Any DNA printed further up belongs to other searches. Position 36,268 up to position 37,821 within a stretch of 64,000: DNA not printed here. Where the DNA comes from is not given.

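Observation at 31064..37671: Lipid-A cluster with a GnnA-like oxidoreductase and extra enzymes suggesting modified or non-canonical lipid A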

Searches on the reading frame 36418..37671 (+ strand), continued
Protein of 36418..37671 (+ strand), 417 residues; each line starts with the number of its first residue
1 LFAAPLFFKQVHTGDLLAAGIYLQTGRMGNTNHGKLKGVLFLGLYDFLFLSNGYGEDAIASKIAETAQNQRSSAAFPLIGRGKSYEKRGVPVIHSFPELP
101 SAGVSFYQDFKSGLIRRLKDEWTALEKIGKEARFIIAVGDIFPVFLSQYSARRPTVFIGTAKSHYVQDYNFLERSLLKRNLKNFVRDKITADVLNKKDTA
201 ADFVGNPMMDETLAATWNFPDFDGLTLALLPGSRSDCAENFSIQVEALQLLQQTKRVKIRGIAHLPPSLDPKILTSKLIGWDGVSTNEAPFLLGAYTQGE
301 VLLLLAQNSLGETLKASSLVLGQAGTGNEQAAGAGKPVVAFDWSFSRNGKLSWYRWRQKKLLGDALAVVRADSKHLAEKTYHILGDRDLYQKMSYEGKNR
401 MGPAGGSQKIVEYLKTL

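Call 91: fold_search(model_id=the predicted structure, library=pdb)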
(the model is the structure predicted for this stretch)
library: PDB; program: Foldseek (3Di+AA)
matches with E <= 10: 1344; with E <= 0.001: 215
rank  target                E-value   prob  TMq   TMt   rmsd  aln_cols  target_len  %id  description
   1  6vlb_B                6.4e-11  1.00  0.58  0.60   6.3       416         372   14  Crystal structure of ligand-free UDP-GlcNAc 2-epimerase from Neisseria meningitidis (released 2020-11-11)
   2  7vyy_A                8.3e-11  1.00  0.60  0.65   6.6       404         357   14  The crystal structure of Non-hydrolyzing UDPGlcNAc 2-epimerase (released 2022-11-16)
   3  7vyy_B                1.6e-10  1.00  0.55  0.60   7.1       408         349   16  The crystal structure of Non-hydrolyzing UDPGlcNAc 2-epimerase (released 2022-11-16)
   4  1v4v_A                1.7e-10  1.00  0.53  0.55   7.3       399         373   14  Crystal Structure Of UDP-N-Acetylglucosamine 2-Epimerase From Thermus Thermophilus HB8 (released 2003-12-02)
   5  1f6d_A                2.3e-10  1.00  0.56  0.58   6.8       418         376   15  THE STRUCTURE OF UDP-N-ACETYLGLUCOSAMINE 2-EPIMERASE FROM E. COLI. (released 2000-12-13)
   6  7vz6_H                4.0e-10  1.00  0.59  0.61   6.4       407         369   14  The crystal structure of Non-hydrolyzing UDPGlcNAc 2-epimerase in complex with UDP-glucose (released 2022-11-16)
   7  7vza_B                4.2e-10  1.00  0.57  0.61   6.7       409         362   15  The crystal structure of Non-hydrolyzing UDPGlcNAc 2-epimerase in complex with UDP (released 2022-11-16)
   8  7vz6_A                4.5e-10  1.00  0.60  0.62   6.3       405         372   15  The crystal structure of Non-hydrolyzing UDPGlcNAc 2-epimerase in complex with UDP-glucose (released 2022-11-16)
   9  3ot5_A                5.8e-10  1.00  0.59  0.61   6.1       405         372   12  2.2 Angstrom Resolution Crystal Structure of putative UDP-N-acetylglucosamine 2-epimerase from Listeria monocytogenes (released 2010-09-22)
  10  9cm8_A                7.6e-10  1.00  0.58  0.60   6.8       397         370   14  UDP-GlcNAc 2-epimerase MnaA of Paenibacillus alvei (released 2024-10-02)
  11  7vza_A                9.8e-10  1.00  0.58  0.61   6.4       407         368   14  The crystal structure of Non-hydrolyzing UDPGlcNAc 2-epimerase in complex with UDP (released 2022-11-16)
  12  7vz6_E                1.0e-09  1.00  0.57  0.60   6.6       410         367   15  The crystal structure of Non-hydrolyzing UDPGlcNAc 2-epimerase in complex with UDP-glucose (released 2022-11-16)
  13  7vz6_C                1.2e-09  1.00  0.57  0.61   6.5       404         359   15  The crystal structure of Non-hydrolyzing UDPGlcNAc 2-epimerase in complex with UDP-glucose (released 2022-11-16)
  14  1f6d_C                1.3e-09  1.00  0.58  0.61   6.4       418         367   15  THE STRUCTURE OF UDP-N-ACETYLGLUCOSAMINE 2-EPIMERASE FROM E. COLI. (released 2000-12-13)
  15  3dzc_A                1.3e-09  1.00  0.51  0.52   7.7       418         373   14  2.35 Angstrom resolution structure of WecB (VC0917), a UDP-N-acetylglucosamine 2-epimerase from Vibrio cholerae. (released 2008-08-12)
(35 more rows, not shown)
